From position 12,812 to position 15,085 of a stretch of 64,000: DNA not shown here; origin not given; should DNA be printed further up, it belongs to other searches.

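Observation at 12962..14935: GlgE carries a histone-H1-like Lys-rich N-terminal tail encoded by tandem DNA repeats, and is TAATG-coupled to a GlgM/GlgA-type GT4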

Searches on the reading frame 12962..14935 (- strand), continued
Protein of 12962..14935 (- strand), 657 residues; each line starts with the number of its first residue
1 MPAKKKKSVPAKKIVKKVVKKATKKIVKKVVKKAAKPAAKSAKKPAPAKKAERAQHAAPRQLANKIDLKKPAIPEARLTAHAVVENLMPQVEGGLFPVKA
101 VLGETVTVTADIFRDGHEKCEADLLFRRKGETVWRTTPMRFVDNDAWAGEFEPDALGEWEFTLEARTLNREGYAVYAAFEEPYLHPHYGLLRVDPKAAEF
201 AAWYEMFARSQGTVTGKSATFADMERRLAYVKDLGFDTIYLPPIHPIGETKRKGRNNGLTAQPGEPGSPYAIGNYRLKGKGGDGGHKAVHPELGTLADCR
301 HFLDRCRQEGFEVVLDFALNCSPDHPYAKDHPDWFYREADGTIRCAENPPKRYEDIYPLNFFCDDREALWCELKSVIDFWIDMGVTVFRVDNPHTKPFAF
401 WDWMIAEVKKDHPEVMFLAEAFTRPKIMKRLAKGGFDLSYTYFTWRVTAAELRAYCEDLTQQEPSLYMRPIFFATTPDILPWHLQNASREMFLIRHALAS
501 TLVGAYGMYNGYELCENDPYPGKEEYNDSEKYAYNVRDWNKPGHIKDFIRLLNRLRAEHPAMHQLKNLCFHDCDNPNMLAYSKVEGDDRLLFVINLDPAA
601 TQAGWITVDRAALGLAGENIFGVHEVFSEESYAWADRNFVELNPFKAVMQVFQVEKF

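Call 14: search_solved_structures(query=window:12962-14935:-, show_alignments=1)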
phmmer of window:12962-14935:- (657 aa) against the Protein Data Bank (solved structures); distinct sequences matched with E-value up to 0.001: 41.
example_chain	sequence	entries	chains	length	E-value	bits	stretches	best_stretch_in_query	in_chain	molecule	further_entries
5vsj_A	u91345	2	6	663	1e-146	493.3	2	192-649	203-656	Alpha-1,4-glucan:maltose-1-phosphate maltosyltransferase 1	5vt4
4u2y_A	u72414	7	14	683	1e-146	493.3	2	192-650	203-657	Alpha-1,4-glucan:maltose-1-phosphate maltosyltransferase 1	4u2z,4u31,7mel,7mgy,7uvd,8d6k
3zss_A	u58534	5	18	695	4.7e-146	491.1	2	192-650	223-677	PUTATIVE GLUCANOHYDROLASE PEP1A | PUTATIVE GLUCANOHYDROLASE PEP1A GLGE ISOFORM 1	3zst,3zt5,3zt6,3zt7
4cn4_A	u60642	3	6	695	3e-145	488.4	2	192-650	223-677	ALPHA-1,4-GLUCAN:MALTOSE-1-PHOSPHATE MALTOSYLTRANSFERASE 1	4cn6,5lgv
5cvs_A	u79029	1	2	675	4.2e-145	487.9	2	192-650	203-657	Alpha-1,4-glucan:maltose-1-phosphate maltosyltransferase 1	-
4cn1_A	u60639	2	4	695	5.5e-145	487.6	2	192-650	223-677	ALPHA-1,4-GLUCAN: MALTOSE-1-PHOSPHATE MALTOSYLTRANSFERASE 1 | Alpha-1,4-glucan:maltose-1-phosphate maltosyltransferase 1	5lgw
5cgm_A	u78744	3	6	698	1.7e-138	466.1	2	187-653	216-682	Alpha-1,4-glucan:maltose-1-phosphate maltosyltransferase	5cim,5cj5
4u33_A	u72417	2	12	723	2.2e-128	432.7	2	192-652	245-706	Alpha-1,4-glucan:maltose-1-phosphate maltosyltransferase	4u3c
3dhu_A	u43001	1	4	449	1.6e-22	82.8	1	208-427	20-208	Alpha-amylase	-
4gkl_A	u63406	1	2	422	9.8e-12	47.2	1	204-513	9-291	Alpha-amylase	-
1gju_A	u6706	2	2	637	1.4e-08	36.8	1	217-355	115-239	MALTODEXTRIN GLYCOSYLTRANSFERASE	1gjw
5ykb_A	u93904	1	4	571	3.4e-08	35.5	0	285-357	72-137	Trehalose synthase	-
9ezl_A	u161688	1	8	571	4.2e-08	35.2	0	285-357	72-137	maltose alpha-D-glucosyltransferase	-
5gtw_A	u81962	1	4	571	4.2e-08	35.2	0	285-357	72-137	Trehalose synthase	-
4wf7_A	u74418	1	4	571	4.2e-08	35.2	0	285-357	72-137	Trehalose synthase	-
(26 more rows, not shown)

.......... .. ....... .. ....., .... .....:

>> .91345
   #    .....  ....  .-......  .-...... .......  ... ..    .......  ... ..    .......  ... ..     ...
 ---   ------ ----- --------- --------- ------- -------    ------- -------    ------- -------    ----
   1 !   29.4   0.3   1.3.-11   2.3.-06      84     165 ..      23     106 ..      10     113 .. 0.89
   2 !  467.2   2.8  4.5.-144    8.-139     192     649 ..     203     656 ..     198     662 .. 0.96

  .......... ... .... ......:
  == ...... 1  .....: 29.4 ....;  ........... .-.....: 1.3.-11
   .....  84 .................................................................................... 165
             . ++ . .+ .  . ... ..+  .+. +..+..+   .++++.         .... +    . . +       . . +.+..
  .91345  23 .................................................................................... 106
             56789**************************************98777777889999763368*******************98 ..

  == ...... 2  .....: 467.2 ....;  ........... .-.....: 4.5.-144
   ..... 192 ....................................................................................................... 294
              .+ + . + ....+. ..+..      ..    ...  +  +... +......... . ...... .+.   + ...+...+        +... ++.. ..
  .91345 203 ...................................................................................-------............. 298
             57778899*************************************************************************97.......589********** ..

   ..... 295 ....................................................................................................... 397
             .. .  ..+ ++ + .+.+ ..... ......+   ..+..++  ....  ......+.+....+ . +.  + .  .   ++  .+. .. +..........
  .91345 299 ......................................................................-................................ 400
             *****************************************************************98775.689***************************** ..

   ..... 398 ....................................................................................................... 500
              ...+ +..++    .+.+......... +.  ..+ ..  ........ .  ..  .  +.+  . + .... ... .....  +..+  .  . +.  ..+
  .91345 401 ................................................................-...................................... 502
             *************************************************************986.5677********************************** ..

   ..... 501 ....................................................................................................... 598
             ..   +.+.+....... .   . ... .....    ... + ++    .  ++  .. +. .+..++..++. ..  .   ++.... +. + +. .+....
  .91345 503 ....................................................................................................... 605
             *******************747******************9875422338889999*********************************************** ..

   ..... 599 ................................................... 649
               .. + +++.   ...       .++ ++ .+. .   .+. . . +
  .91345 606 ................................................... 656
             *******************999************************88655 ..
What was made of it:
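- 12962..14935 (-): glgE: whole ORF, 657 aa plus stop. 493 bits against S. coelicolor GlgEI (call 14).
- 12962..14719 (-): GlgE catalytic core (residues 73-657): domain N, a much reduced domain S, the GH13 barrel with Asp391/Glu420/Asp478, and domain C. RVDNPH, LAEAFT and TPDIL align with the corresponding conserved motifs of S. coelicolor GlgEI (call 14).
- On GlgE (GH13_3 maltosyltransferase): RVD391NPH, LAE420AFT and TPD478IL align to the same motifs of Sco GlgEI (call 14). Query residues 166-191 stand where Sco GlgEI has residues 107-202 (call 14).
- Closest known: GlgE, α-1,4-glucan:maltose-1-phosphate maltosyltransferase. Same: 493 bits to Sco GlgEI, with RVDNPH, LAEAFT and TPDIL aligned (call 14).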

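Call 16: find_related_loci(query=A1, collection=genome_contigs, flank=10000)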
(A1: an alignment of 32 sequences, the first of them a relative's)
Query A1 (657 aa) in genome_contigs; peptide patterns used: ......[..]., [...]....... (x = any residue, [..] = any of these).
600 stretches matched a pattern (row limit reached: there are more); 598 encode a relative of the query (tblastn E <= 1e-3); the best 80 are kept; 80 distinct loci.
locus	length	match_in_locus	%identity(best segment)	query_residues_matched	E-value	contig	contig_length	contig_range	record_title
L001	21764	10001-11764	50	57-647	0e+0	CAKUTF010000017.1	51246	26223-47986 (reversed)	MAG: uncultured Fibrobacter sp. isolate REFINED_METABAT215_TOP10_CONTIGS_1500_ASSEMBLY_K77_MERGED__Hadza_MoBio_hadza-I-L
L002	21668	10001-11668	51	83-647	0e+0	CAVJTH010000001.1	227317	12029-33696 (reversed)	Senegalimassilia sp. isolate H07619-L1_cleanbin_000015 genome assembly, contig: Spades_H07619-L1_contig_4, whole genome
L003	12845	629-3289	42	83-654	2e-167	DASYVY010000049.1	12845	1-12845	MAG TPA_asm: Thermomicrobiales bacterium isolate SMAG_U6266 k141_470321, whole genome shotgun sequence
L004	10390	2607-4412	45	75-652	2e-167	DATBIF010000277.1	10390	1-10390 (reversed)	MAG TPA_asm: Steroidobacteraceae bacterium isolate SMAG_U3887 k141_3480467, whole genome shotgun sequence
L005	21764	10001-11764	45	77-654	4e-167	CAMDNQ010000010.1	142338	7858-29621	MAG: Candidatus Sulfopaludibacter sp. SbA3 isolate TrH-03may19-78 genome assembly, contig: TrH-03may19-C85, whole genome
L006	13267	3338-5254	45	82-656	2e-166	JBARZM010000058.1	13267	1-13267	MAG: Rubrobacteraceae bacterium isolate MFD12172_ilm_asm_bin25 k127_83783, whole genome shotgun sequence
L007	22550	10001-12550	42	80-655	3e-164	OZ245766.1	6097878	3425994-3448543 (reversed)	MAG: Chryseolinea sp. isolate 89c34839-4e4b-44c7-b883-ef14e44c0401 genome assembly, chromosome: 1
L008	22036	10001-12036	53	193-654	5e-162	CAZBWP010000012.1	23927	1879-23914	MAG TPA_asm: uncultured Rhodospirillaceae bacterium isolate SRP072547_co1_406 genome assembly, contig: NODE_2995_length_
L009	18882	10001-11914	43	83-654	3e-162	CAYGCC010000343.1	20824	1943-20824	MAG TPA_asm: uncultured Gemmatimonadota bacterium isolate ERP108616_co1_93 genome assembly, contig: k119_1470904, whole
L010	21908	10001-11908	44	72-644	6e-161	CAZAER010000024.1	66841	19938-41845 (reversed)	MAG TPA_asm: uncultured Bdellovibrionales bacterium isolate SRP287051_co1_183 genome assembly, contig: NODE_887_length_6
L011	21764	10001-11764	44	82-656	4e-159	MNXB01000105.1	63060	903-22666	MAG: Elusimicrobia bacterium CG1_02_37_114 cg_0.2_sub10_scaffold_175_c, whole genome shotgun sequence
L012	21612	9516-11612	53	28-654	2e-158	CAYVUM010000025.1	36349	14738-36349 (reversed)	MAG TPA_asm: uncultured Rhodospirillaceae bacterium isolate SRP128890_co1_238 genome assembly, contig: NODE_2004_length_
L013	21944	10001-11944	41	75-656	1e-157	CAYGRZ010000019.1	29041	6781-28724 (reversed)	MAG TPA_asm: uncultured Planctomycetia bacterium isolate ERP119294_co1_123 genome assembly, contig: NODE_1802_length_290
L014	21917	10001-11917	54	74-654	2e-157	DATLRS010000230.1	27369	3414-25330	MAG TPA_asm: Stellaceae bacterium isolate SMAG_U13910 k141_803302, whole genome shotgun sequence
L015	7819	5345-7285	52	82-657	8e-157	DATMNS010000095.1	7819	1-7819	MAG TPA_asm: Chthoniobacterales bacterium isolate SMAG_U12856 k141_489570, whole genome shotgun sequence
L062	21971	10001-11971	49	69-656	3e-148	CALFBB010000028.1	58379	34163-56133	MAG: uncultured cyanobacterium isolate H1_Bin_Bin_12_1_1 genome assembly, contig: c_000000365214, whole genome shotgun s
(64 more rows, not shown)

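Call 17: find_encoding_contigs(protein=P0001, flank=10000, max_places=6)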
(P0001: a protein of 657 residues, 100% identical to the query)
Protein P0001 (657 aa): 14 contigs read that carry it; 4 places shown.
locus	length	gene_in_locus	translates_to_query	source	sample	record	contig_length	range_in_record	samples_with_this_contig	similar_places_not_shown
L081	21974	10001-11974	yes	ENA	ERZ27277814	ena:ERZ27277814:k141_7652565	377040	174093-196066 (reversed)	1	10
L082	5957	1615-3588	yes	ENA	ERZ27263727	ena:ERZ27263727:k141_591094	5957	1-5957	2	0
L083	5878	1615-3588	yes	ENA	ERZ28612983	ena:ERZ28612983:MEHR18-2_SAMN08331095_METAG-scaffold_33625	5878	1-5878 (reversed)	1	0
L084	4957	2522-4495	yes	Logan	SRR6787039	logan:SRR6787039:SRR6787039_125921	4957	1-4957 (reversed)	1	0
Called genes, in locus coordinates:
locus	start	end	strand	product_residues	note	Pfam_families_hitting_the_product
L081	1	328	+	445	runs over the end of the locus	PF13439:Glyco_transf_4, PF13579:Glyco_trans_4_4, PF20706:GT4-conflict, PF00534:Glycos_transf_1, PF13692:Glyco_trans_1_4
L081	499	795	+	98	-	PF07876:Dabb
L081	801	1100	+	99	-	PF07876:Dabb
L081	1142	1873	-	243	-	PF02654:CobS (faint)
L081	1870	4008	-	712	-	PF00773:RNB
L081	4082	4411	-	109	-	-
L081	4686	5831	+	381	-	PF00135:COesterase, PF20434:BD-FAE, PF07859:Abhydrolase_3, PF00326:Peptidase_S9 (faint)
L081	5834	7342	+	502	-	PF13472:Lipase_GDSL_2, PF00657:Lipase_GDSL, PF13472:Lipase_GDSL_2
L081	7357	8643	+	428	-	PF01522:Polysacc_deac_1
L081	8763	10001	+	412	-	PF20706:GT4-conflict, PF13439:Glyco_transf_4, PF13579:Glyco_trans_4_4, PF08323:Glyco_transf_5, PF00534:Glycos_transf_1, PF13692:Glyco_trans_1_4, PF13524:Glyco_trans_1_2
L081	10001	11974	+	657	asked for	PF11896:GlgE_dom_N_S, PF00128:Alpha-amylase (weak), PF21702:GLGE_C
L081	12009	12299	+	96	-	-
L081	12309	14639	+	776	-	PF01590:GAF, PF13185:GAF_2, PF05524:PEP-utilisers_N, PF00391:PEP-utilizers, PF02896:PEP-utilizers_C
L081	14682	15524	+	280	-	PF01678:DAP_epimerase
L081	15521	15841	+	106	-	PF00893:Multi_Drug_Res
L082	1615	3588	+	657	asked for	PF11896:GlgE_dom_N_S, PF00128:Alpha-amylase (weak), PF21702:GLGE_C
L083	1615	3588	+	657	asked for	PF11896:GlgE_dom_N_S, PF00128:Alpha-amylase (weak), PF21702:GLGE_C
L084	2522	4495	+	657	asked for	PF11896:GlgE_dom_N_S, PF00128:Alpha-amylase (weak), PF21702:GLGE_C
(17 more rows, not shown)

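Call 20: list_cluster_members(proteins=[P0001, P0005, P0013, P0026, P0027, P0030, P0031, P0032, P0050, P0107])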
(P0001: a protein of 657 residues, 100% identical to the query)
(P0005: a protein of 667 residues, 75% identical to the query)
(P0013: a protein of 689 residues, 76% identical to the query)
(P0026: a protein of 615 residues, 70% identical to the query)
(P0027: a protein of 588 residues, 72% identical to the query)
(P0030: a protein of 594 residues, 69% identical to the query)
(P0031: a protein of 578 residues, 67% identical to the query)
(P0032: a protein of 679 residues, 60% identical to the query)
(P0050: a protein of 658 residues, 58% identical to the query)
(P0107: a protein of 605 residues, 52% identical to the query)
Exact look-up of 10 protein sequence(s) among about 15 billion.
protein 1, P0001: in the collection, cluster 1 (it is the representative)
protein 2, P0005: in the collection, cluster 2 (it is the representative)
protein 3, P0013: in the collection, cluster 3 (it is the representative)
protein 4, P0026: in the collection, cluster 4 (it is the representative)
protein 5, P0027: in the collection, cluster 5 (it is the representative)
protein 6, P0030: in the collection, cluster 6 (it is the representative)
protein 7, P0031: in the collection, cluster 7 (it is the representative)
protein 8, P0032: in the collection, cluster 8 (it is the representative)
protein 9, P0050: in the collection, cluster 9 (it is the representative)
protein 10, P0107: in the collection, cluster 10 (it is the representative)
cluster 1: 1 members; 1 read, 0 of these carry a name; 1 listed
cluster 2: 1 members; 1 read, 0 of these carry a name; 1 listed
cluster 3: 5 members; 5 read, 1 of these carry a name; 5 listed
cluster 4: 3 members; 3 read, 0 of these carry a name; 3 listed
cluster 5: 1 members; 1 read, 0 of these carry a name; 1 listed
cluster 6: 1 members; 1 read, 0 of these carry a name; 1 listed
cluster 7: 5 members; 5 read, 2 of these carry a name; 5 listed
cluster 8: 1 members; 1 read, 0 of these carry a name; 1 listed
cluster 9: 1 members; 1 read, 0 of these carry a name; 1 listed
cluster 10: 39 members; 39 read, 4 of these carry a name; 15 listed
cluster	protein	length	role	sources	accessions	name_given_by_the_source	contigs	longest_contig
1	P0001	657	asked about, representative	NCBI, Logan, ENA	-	-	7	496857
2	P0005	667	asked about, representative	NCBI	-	-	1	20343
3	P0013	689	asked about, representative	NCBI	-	-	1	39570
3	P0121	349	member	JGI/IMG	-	starch synthase (maltosyl-transferring)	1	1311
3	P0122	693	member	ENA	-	-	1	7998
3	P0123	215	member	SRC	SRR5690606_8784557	-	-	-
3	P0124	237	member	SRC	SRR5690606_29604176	-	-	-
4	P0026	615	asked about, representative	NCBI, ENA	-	-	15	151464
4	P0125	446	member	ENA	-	-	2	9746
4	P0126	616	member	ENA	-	-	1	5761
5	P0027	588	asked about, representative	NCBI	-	-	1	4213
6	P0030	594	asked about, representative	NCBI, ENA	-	-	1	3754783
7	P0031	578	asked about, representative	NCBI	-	-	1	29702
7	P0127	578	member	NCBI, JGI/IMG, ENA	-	starch synthase (maltosyl-transferring)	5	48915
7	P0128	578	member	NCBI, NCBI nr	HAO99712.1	MAG TPA: DUF3416 domain-containing protein [Fibrobacteres bacterium] | DUF3416 domain-containing protein [Fibrobacterota bacterium]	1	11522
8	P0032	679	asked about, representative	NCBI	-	-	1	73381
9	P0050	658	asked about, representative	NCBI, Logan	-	-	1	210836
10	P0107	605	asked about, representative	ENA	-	-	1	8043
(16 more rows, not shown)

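Call 22: find_encoding_contigs(protein=P0030, flank=10000, max_places=1)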
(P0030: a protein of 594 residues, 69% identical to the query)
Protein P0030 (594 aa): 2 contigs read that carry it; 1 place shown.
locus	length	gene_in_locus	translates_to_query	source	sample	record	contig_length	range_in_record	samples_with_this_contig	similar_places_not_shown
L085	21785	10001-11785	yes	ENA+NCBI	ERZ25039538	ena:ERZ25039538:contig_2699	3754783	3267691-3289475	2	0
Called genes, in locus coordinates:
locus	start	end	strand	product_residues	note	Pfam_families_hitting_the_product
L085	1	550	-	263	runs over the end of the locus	PF10096:DUF2334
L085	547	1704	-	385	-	PF13439:Glyco_transf_4, PF20706:GT4-conflict, PF00534:Glycos_transf_1, PF13692:Glyco_trans_1_4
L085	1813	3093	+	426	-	PF13439:Glyco_transf_4, PF13579:Glyco_trans_4_4, PF20706:GT4-conflict, PF00534:Glycos_transf_1, PF13692:Glyco_trans_1_4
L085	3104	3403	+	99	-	PF07876:Dabb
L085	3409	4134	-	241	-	PF02654:CobS (weak)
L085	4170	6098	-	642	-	PF00773:RNB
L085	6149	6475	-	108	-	-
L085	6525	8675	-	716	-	PF00989:PAS, PF08448:PAS_4 (weak), PF13188:PAS_8 (faint), PF00072:Response_reg (weak)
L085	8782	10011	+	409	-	PF13439:Glyco_transf_4, PF13579:Glyco_trans_4_4, PF20706:GT4-conflict, PF08323:Glyco_transf_5, PF00534:Glycos_transf_1, PF13692:Glyco_trans_1_4, PF13524:Glyco_trans_1_2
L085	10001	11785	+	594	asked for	PF11896:GlgE_dom_N_S, PF21702:GLGE_C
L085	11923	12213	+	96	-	-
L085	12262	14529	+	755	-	PF01590:GAF, PF13185:GAF_2, PF13492:GAF_3, PF05524:PEP-utilisers_N, PF00391:PEP-utilizers, PF02896:PEP-utilizers_C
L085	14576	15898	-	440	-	PF11638:DnaA_N, PF00308:Bac_DnaA, PF01695:IstB_IS21, PF08299:Bac_DnaA_C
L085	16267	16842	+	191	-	-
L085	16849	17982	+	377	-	PF00494:SQS_PSY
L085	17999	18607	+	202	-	PF01252:Peptidase_A8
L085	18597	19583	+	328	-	PF01479:S4, PF00849:PseudoU_synth_2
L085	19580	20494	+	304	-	PF13489:Methyltransf_23 (faint), PF08241:Methyltransf_11 (weak), PF08242:Methyltransf_12 (weak), PF13649:Methyltransf_25, PF13847:Methyltransf_31 (weak)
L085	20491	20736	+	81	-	-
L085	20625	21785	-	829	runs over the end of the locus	PF01751:Toprim, PF01131:Topoisom_bac, PF13342:Toprim_Crpt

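Call 23: find_encoding_contigs(protein=P0004, flank=10000, max_places=1)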
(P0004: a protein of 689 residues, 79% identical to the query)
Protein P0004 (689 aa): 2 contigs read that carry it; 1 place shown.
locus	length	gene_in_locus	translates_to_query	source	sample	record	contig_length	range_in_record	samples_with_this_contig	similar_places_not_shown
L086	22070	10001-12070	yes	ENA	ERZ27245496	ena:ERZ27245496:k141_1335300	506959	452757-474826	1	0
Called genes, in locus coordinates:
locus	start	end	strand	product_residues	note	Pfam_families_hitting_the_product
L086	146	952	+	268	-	-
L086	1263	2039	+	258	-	PF07638:Sigma70_ECF (weak), PF04542:Sigma70_r2, PF08281:Sigma70_r4_2, PF04545:Sigma70_r4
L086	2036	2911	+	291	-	PF10099:RskA_C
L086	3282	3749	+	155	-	PF01152:Bac_globin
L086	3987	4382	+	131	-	-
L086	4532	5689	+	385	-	PF00135:COesterase, PF20434:BD-FAE, PF07859:Abhydrolase_3, PF00326:Peptidase_S9 (faint)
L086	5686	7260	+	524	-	PF13472:Lipase_GDSL_2, PF00657:Lipase_GDSL (weak), PF13472:Lipase_GDSL_2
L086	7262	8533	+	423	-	PF01522:Polysacc_deac_1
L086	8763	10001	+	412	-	PF20706:GT4-conflict, PF13439:Glyco_transf_4, PF13579:Glyco_trans_4_4, PF08323:Glyco_transf_5, PF00534:Glycos_transf_1, PF13524:Glyco_trans_1_2, PF13692:Glyco_trans_1_4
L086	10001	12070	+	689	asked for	PF11896:GlgE_dom_N_S, PF00128:Alpha-amylase, PF21702:GLGE_C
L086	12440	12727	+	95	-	-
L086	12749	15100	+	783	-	PF01590:GAF, PF13185:GAF_2, PF13492:GAF_3 (weak), PF05524:PEP-utilisers_N, PF00391:PEP-utilizers, PF02896:PEP-utilizers_C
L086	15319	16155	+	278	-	PF01678:DAP_epimerase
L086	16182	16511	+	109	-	PF00893:Multi_Drug_Res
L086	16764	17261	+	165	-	-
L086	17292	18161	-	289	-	PF04079:SMC_ScpB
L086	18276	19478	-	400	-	PF02616:SMC_ScpA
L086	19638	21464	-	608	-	PF13522:GATase_6, PF13537:GATase_7, PF01380:SIS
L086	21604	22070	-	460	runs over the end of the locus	PF02878:PGM_PMM_I, PF02879:PGM_PMM_II, PF02880:PGM_PMM_III, PF00408:PGM_PMM_IV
